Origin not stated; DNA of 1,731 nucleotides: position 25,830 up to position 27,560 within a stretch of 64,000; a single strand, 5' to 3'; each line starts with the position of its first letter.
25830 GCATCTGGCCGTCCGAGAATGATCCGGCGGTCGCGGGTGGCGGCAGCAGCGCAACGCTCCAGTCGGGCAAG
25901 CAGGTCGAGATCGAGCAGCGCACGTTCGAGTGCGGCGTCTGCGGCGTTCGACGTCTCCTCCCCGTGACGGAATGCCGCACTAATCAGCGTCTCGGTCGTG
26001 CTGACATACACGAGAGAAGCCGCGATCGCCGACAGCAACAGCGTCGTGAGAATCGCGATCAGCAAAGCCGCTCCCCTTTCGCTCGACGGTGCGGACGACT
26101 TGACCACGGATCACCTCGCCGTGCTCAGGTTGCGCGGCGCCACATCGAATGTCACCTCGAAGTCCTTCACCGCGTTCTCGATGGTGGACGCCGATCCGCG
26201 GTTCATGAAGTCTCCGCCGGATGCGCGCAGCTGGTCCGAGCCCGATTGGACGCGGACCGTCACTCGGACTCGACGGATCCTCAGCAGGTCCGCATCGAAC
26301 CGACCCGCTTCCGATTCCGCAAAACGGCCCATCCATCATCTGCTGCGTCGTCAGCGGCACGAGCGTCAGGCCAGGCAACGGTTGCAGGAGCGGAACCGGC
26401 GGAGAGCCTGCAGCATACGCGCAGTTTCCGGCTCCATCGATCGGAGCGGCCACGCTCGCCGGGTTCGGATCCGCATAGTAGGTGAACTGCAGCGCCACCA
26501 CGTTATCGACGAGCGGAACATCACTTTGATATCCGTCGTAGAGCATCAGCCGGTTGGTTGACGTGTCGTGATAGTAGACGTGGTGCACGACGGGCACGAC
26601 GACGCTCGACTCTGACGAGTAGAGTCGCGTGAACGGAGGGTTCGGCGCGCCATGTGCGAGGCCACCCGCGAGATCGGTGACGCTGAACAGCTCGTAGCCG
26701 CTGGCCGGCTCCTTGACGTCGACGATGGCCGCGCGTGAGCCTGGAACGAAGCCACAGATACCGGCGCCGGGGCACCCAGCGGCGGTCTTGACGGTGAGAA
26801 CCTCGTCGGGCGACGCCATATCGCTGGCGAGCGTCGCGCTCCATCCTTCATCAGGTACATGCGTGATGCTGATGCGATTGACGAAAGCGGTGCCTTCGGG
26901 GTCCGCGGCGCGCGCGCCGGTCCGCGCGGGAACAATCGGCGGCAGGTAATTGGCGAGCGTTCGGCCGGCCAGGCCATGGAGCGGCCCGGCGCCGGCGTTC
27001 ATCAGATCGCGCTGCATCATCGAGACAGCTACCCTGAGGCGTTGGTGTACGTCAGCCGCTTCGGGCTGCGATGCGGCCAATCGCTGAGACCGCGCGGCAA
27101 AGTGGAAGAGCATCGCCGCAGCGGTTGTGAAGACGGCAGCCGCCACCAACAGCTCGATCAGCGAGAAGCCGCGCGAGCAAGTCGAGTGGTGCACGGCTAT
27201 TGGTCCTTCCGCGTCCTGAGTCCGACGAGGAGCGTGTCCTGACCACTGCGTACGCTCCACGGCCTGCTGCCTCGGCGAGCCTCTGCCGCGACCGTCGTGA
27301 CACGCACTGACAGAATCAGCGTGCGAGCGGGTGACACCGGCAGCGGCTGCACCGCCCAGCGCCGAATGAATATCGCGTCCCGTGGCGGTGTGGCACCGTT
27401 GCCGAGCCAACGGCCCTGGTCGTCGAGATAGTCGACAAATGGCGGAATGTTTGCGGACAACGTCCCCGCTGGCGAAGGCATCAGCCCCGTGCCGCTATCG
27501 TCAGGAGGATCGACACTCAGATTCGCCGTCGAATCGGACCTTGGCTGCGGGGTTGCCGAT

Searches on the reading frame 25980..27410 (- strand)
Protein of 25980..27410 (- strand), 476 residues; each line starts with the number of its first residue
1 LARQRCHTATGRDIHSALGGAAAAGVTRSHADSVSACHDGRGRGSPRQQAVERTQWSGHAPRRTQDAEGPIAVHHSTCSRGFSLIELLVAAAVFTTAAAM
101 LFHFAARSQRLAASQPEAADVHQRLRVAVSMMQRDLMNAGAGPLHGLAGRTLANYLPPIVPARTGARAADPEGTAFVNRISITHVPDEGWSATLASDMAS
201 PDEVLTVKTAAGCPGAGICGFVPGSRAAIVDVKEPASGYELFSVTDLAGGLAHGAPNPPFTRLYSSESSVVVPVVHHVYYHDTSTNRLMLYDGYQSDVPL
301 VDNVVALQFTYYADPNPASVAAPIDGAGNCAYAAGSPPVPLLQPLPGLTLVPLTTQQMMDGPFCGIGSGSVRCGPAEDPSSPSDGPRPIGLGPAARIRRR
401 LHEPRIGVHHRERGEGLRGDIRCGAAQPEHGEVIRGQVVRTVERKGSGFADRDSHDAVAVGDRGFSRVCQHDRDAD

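Call 7: search_protein_families(library=pfam, max_evalue=0.01, proteins=[window:25980-27410:-])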
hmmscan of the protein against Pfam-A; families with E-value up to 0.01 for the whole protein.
window:25980-27410:- (476 aa): 1 family
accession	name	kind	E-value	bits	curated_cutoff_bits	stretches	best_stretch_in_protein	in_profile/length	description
PF07963.17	N_methyl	-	1.2e-05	25.1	21.2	1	79-102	4-27/27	Prokaryotic N-terminal methylation motif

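Call 42: search_protein_families(library=ncbifam, max_evalue=0.001, proteins=[window:25980-27200:-])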
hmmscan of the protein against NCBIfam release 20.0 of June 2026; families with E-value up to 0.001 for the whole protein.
window:25980-27200:- (406 aa): 1 family
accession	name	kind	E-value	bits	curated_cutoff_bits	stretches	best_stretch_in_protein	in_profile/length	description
TIGR02532.1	IV_pilin_GFxxxE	domain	0.00019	21.2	16.3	1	10-31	2-23/24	prepilin-type N-terminal cleavage/methylation domain-containing protein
